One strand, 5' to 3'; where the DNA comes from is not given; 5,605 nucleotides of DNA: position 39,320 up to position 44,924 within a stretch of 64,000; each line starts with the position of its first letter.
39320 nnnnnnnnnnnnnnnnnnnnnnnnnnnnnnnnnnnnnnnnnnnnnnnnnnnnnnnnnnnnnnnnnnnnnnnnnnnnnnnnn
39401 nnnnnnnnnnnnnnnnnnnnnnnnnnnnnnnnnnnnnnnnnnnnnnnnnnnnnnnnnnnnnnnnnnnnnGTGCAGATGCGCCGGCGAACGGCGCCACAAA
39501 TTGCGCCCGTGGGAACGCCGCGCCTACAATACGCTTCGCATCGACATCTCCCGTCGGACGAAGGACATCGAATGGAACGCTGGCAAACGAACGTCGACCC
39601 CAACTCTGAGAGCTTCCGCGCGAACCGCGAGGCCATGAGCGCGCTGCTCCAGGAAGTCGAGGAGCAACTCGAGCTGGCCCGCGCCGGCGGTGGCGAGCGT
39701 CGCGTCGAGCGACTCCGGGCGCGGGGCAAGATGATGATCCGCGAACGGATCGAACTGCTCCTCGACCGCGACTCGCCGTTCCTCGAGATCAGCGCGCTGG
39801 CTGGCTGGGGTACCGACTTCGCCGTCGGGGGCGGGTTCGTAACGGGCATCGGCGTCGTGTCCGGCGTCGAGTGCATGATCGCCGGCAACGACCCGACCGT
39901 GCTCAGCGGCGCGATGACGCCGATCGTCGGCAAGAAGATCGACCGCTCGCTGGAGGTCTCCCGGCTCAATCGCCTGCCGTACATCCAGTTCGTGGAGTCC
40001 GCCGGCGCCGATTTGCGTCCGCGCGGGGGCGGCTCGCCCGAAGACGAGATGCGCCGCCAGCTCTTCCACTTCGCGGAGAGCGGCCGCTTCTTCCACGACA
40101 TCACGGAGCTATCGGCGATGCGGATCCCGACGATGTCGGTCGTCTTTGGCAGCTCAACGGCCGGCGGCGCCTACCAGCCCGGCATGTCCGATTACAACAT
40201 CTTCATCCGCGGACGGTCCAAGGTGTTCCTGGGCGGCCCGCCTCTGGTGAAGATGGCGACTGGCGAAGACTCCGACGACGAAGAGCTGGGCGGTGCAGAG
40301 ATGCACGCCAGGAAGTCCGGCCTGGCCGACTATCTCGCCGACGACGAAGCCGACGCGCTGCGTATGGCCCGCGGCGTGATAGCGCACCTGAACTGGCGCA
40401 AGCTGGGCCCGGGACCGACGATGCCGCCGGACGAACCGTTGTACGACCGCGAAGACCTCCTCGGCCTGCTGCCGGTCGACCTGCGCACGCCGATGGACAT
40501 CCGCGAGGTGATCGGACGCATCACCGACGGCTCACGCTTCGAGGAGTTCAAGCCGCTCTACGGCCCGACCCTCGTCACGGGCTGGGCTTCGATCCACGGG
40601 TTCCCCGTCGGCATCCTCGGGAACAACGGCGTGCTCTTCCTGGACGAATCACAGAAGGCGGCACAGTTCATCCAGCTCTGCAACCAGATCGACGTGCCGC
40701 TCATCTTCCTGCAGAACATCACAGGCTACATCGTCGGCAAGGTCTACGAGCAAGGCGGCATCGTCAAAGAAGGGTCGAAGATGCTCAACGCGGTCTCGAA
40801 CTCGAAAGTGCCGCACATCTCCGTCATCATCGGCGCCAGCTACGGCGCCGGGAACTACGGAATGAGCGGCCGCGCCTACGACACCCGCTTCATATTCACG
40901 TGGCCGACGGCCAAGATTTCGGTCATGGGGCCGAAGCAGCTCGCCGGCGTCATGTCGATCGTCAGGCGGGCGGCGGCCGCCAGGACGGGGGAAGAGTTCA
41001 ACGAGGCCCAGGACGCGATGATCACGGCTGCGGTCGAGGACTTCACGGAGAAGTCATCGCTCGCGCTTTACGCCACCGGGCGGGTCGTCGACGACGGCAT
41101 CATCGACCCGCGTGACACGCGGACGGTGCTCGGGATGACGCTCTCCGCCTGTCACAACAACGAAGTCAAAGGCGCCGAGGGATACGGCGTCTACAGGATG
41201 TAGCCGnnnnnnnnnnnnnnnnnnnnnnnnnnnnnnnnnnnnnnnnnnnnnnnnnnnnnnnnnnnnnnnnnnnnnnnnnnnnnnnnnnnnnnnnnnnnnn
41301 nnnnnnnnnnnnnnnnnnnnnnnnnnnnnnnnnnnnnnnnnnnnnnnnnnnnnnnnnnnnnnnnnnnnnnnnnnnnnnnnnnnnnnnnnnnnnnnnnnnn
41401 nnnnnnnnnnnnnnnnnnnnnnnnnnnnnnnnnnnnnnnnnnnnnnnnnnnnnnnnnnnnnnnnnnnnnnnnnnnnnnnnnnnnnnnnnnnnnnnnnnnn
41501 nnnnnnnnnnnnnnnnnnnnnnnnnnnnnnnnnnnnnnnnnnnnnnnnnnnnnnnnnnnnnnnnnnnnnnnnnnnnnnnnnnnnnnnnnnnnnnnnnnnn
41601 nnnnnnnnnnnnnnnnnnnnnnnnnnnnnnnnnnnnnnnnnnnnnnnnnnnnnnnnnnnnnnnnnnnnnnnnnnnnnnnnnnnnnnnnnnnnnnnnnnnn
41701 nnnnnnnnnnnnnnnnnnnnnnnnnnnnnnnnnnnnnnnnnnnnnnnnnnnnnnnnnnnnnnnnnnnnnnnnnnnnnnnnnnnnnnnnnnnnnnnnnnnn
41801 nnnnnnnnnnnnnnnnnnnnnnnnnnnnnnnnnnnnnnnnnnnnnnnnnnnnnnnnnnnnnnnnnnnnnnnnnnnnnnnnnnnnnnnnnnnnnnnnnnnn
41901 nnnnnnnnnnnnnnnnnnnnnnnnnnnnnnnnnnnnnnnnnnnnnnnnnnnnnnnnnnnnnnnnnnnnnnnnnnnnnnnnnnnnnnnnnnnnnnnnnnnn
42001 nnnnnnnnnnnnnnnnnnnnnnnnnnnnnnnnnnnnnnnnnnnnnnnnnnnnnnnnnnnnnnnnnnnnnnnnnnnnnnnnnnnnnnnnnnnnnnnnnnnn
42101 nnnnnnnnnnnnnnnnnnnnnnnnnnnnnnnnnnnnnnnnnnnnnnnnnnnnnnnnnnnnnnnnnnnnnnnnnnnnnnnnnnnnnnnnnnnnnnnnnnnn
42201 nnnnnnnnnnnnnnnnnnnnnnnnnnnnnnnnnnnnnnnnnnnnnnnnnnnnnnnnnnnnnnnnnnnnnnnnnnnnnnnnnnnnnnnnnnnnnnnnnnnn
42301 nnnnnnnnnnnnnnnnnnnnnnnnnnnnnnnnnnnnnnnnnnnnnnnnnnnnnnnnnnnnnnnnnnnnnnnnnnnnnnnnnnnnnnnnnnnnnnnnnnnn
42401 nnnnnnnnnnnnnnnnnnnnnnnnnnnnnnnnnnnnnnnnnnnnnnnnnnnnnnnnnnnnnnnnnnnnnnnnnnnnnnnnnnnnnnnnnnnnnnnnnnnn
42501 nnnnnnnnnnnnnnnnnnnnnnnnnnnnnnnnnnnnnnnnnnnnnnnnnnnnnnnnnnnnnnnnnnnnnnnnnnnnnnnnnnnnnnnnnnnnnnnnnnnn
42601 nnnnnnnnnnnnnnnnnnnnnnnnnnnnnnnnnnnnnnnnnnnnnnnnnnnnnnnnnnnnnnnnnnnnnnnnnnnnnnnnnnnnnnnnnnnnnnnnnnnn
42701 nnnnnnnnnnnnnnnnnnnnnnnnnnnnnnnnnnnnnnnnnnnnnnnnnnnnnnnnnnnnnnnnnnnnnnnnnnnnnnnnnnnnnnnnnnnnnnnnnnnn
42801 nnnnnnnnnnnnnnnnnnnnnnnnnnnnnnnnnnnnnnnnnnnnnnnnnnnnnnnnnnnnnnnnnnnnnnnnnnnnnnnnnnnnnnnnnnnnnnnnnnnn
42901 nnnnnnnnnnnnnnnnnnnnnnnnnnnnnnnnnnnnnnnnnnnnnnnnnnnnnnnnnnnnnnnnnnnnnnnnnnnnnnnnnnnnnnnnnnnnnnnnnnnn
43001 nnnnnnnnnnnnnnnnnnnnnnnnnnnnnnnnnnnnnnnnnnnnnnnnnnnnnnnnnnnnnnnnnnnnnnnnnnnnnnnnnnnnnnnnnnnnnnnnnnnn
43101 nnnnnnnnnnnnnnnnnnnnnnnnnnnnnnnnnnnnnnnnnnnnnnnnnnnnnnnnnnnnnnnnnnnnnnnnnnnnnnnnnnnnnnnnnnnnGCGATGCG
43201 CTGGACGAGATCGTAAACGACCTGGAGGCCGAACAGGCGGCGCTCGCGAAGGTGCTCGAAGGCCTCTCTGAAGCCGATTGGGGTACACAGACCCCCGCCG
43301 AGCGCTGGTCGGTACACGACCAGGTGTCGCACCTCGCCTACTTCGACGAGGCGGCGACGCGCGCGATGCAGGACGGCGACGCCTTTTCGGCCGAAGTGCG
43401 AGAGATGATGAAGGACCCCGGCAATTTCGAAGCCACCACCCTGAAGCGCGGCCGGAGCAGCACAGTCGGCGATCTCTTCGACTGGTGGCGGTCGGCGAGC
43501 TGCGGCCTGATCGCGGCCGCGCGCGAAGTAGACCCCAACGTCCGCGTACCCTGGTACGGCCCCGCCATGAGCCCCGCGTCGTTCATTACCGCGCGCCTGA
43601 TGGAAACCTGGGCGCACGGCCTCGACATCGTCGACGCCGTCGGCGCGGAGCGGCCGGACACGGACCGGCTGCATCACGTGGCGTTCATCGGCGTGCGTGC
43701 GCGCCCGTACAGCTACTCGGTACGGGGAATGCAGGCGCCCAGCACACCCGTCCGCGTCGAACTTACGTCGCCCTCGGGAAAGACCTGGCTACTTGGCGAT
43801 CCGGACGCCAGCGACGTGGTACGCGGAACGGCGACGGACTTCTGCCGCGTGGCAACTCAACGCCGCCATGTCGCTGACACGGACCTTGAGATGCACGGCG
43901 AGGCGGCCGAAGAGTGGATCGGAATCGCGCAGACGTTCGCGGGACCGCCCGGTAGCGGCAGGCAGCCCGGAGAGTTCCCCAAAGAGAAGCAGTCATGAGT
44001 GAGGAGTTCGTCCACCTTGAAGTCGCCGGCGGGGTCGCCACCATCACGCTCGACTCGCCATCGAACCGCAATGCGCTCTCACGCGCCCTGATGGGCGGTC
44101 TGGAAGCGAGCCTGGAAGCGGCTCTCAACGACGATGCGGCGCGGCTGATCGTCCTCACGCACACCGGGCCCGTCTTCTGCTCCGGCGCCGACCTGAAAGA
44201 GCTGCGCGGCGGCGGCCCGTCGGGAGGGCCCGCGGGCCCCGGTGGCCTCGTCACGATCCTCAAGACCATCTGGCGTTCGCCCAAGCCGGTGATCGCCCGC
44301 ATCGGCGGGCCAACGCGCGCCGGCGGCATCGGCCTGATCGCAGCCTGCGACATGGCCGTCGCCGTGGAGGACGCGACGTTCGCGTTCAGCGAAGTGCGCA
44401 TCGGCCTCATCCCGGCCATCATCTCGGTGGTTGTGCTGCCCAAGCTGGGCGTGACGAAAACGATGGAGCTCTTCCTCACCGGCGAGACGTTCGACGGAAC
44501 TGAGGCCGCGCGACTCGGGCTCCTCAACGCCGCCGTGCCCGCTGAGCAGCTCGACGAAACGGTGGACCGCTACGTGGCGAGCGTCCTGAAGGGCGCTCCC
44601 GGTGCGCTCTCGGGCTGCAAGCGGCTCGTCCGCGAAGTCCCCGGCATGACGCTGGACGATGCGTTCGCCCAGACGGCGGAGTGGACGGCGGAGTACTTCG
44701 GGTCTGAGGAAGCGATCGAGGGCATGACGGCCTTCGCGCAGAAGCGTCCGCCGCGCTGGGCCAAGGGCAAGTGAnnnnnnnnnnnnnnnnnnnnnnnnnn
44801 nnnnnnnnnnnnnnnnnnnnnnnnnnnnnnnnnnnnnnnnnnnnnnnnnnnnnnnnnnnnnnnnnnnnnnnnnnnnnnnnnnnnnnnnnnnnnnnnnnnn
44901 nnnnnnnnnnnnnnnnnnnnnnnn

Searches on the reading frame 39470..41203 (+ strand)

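Call 18: search_protein_families(library=pfam, proteins=[window:39470-41203:+], max_evalue=0.00001)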
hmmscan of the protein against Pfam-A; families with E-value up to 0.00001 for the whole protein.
window:39470-41203:+ (577 aa): 2 families
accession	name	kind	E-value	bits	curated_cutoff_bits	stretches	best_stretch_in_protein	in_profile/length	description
PF01039.27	Carboxyl_trans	-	1.4e-128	430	22.3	1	83-566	3-483/493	Carboxyl transferase domain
PF03255.19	ACCA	-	8.6e-06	25.6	23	0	395-465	134-204/310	Acetyl co-enzyme A carboxylase carboxyltransferase-like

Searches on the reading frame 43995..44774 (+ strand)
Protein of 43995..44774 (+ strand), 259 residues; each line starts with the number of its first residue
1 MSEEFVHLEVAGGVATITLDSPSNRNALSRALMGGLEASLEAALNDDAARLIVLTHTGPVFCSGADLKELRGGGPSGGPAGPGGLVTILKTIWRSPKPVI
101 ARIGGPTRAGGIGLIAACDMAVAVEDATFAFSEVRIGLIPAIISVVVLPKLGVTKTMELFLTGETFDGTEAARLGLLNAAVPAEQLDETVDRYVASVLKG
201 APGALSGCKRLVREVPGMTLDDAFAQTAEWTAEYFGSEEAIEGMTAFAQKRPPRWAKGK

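Call 19: search_protein_families(library=pfam, proteins=[window:43995-44774:+], max_evalue=0.00001)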
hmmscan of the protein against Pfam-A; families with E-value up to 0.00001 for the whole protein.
window:43995-44774:+ (259 aa): 2 families
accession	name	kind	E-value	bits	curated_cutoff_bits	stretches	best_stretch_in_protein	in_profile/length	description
PF00378.25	ECH_1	-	2e-46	158.8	27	1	11-256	3-249/251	Enoyl-CoA hydratase/isomerase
PF16113.10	ECH_2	-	1.5e-28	100.8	27.2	1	15-192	2-183/335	Enoyl-CoA hydratase/isomerase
